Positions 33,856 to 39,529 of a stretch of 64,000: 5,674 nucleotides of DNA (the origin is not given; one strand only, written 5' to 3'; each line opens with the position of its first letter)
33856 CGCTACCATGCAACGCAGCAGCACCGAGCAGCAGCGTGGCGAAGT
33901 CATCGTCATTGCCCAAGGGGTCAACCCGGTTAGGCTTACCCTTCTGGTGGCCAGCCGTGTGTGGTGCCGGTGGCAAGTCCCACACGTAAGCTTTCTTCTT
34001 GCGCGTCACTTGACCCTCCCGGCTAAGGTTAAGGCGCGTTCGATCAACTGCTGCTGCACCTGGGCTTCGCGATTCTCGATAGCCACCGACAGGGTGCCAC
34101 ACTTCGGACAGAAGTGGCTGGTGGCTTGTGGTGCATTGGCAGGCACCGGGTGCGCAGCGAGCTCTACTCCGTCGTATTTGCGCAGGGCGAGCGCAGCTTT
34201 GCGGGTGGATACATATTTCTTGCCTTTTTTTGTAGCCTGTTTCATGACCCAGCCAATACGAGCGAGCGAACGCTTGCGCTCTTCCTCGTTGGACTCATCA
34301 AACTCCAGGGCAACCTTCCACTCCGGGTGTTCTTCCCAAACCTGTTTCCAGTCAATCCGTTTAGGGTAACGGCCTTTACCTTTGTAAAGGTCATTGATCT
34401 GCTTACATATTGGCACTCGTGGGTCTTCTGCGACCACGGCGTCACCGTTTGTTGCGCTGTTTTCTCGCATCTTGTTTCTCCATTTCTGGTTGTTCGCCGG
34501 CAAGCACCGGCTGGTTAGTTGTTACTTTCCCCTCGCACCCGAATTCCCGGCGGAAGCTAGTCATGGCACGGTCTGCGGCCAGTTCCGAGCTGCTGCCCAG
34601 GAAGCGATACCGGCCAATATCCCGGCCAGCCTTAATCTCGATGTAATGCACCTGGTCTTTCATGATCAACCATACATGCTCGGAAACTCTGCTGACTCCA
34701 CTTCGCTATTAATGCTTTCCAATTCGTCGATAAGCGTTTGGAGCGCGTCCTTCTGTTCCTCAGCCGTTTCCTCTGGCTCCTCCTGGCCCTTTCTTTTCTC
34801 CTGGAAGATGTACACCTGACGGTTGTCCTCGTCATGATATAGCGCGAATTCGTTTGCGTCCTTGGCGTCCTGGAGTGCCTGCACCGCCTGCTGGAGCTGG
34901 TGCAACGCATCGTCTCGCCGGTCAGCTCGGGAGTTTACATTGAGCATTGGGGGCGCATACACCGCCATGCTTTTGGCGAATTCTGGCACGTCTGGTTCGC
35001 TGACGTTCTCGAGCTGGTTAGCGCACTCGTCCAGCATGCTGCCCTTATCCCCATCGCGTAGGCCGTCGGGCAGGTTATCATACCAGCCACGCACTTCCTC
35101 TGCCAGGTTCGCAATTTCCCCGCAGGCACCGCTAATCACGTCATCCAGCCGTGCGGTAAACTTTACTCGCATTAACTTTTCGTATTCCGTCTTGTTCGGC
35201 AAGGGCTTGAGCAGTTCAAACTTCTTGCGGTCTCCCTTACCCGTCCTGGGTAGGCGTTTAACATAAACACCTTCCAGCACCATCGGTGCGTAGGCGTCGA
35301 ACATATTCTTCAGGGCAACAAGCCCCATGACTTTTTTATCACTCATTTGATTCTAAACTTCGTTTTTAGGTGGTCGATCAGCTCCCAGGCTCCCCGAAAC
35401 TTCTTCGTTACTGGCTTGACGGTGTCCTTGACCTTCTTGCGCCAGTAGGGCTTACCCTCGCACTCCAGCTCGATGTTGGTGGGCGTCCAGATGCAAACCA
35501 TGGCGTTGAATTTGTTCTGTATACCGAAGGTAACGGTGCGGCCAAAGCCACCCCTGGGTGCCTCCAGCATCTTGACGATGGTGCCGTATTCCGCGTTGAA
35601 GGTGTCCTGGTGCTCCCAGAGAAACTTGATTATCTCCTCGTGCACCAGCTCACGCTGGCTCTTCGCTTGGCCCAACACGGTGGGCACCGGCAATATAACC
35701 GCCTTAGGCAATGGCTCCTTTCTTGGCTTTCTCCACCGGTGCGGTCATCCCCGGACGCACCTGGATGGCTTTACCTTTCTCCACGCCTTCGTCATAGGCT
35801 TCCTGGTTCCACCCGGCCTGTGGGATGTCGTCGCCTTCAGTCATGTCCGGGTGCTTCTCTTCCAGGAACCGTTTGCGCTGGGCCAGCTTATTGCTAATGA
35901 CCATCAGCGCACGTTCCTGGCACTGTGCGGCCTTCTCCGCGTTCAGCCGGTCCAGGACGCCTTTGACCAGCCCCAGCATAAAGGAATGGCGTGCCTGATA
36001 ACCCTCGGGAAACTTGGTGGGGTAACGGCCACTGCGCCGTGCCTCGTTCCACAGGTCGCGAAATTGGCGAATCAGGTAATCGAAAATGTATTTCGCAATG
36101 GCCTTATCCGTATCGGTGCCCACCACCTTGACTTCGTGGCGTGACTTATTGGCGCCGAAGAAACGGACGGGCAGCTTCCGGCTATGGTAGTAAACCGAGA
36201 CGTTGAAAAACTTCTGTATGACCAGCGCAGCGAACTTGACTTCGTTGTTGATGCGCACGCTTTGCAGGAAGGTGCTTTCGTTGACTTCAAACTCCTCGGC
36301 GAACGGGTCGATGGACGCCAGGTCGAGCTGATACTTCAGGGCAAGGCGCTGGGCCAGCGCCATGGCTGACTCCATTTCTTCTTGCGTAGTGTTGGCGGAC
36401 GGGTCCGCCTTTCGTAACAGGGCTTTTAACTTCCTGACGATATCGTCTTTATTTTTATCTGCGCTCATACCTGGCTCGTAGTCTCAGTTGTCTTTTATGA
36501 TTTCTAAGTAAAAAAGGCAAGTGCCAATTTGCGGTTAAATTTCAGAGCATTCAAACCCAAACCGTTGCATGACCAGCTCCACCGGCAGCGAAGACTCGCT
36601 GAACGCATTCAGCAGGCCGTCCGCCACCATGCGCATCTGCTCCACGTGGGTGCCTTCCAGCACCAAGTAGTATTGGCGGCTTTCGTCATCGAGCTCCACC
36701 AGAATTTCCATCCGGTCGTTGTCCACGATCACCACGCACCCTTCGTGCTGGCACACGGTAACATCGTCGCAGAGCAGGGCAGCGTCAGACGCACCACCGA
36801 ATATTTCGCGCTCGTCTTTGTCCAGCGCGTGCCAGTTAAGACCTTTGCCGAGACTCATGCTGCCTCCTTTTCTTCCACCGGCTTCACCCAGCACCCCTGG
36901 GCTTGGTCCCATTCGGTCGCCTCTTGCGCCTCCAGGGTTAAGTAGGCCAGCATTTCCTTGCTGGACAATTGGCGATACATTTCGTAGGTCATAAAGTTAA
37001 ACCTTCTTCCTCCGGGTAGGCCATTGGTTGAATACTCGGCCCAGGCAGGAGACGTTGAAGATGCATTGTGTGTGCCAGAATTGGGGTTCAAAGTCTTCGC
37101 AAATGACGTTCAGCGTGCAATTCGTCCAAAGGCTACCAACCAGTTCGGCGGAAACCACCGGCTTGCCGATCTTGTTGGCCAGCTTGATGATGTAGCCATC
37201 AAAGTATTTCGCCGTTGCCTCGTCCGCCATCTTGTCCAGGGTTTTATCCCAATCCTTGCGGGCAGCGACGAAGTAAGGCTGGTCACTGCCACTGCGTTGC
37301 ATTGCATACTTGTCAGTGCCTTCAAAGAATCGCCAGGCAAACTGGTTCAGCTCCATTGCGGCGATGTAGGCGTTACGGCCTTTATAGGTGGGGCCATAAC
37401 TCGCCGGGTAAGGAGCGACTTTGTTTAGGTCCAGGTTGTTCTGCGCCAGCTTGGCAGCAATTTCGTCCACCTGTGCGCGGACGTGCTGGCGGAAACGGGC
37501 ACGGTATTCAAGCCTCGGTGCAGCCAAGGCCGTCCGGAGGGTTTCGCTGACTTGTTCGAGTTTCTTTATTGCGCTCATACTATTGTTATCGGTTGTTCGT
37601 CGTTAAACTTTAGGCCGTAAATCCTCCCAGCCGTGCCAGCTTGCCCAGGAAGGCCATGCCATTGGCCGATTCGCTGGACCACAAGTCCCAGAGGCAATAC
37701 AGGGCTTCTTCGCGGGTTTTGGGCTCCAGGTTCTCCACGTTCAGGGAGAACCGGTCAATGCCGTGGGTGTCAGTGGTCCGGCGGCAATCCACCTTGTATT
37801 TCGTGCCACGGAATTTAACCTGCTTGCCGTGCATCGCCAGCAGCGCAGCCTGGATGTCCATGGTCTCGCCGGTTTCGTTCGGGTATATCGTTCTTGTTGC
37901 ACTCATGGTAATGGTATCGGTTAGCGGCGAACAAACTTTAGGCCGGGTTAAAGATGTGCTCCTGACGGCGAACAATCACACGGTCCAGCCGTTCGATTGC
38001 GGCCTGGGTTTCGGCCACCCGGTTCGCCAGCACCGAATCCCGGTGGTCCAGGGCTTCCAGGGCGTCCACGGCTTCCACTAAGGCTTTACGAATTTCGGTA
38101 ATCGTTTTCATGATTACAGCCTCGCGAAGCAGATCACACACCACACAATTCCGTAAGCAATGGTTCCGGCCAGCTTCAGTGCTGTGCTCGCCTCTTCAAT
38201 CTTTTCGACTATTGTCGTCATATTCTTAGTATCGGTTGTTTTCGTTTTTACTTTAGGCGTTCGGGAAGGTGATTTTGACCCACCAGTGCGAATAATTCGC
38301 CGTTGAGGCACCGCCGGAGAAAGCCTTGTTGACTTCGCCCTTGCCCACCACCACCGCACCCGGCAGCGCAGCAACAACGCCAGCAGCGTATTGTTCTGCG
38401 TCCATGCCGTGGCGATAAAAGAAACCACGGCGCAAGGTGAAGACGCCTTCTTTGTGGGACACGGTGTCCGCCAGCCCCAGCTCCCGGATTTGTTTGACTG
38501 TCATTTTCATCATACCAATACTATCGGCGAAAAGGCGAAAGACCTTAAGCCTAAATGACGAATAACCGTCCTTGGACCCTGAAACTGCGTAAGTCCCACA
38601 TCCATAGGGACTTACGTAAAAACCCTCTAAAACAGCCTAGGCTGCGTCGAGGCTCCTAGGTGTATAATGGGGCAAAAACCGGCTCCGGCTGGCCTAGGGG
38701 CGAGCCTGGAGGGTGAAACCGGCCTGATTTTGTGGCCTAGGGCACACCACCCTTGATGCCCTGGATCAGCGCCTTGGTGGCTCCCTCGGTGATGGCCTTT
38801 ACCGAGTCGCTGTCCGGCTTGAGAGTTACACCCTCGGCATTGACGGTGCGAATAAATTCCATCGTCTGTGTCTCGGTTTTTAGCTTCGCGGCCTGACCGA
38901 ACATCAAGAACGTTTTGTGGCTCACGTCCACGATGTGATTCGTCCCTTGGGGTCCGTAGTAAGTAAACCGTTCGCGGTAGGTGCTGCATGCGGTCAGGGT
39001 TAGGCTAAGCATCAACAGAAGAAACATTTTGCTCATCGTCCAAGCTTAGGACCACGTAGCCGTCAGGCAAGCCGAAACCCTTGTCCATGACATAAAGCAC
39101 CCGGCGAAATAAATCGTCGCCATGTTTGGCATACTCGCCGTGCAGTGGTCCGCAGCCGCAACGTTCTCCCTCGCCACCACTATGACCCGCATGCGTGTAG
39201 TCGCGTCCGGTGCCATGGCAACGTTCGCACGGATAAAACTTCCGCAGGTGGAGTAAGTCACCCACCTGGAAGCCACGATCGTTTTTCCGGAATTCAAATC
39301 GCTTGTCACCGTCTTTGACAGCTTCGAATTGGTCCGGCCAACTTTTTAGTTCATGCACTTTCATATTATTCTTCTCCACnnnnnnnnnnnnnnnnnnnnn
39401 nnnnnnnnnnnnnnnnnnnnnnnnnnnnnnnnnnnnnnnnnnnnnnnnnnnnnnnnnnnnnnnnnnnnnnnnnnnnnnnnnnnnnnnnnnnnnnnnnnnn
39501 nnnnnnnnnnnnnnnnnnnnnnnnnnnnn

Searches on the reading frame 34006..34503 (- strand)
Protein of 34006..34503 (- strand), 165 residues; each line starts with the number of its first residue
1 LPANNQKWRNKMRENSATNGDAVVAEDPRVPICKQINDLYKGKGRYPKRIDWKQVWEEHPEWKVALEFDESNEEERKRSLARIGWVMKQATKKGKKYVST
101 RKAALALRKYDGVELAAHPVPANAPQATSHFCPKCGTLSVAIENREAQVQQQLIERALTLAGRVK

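Call 43: search_protein_families(library=pfam, proteins=[window:34006-34503:-], max_evalue=0.05)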
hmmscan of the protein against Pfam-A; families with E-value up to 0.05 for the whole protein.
window:34006-34503:- (165 aa): 1 family
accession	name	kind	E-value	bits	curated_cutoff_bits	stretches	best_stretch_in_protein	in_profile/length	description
PF13240.11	Zn_Ribbon_1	-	0.031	14.5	25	0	128-137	12-21/23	zinc-ribbon domain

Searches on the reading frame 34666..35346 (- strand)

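Call 43: search_protein_families(library=pfam, proteins=[window:34666-35346:-], max_evalue=0.05)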
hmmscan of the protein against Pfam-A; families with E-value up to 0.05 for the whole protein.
window:34666-35346:- (226 aa): 2 families
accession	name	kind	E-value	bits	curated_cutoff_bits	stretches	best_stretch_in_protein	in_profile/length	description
PF21725.3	T7SS_signal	-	0.017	15.4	27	1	68-208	66-207/241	Putative T7SS secretion signal domain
PF09893.14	DUF2120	-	0.047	14.2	25.3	0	134-217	25-105/136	Uncharacterized protein conserved in archaea (DUF2120)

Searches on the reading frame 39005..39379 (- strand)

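Call 44: search_protein_families(library=pfam, proteins=[window:39005-39379:-], max_evalue=0.05)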
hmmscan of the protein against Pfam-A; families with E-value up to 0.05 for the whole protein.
window:39005-39379:- (124 aa): 2 families
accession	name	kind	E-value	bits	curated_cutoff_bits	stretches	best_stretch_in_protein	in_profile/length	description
PF12961.13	DUF3850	-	2e-21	76.4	22.9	2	8-60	1-52/77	Domain of unknown function (DUF3850)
PF04266.20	ASCH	-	0.032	15.3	21.2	1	17-45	7-37/103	ASCH domain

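Call 63: search_protein_families(library=phrogs, proteins=[window:39005-39379:-], max_evalue=0.001)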
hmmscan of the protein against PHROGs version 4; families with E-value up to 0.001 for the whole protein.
window:39005-39379:- (124 aa): 5 families
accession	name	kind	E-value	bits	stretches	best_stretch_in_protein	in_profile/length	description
phrog_986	-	DNA, RNA and nucleotide metabolism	1.2e-26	95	1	3-117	92-175/253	RNA-binding protein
phrog_1812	-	unknown function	1.1e-12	48.9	1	6-48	2-44/150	-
phrog_16529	-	unknown function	6.9e-10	40.2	1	8-48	2-42/140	-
phrog_24858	-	unknown function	4.6e-09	37.1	1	8-52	104-147/180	-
phrog_15982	-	unknown function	9.7e-07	29.1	1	4-49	368-413/453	-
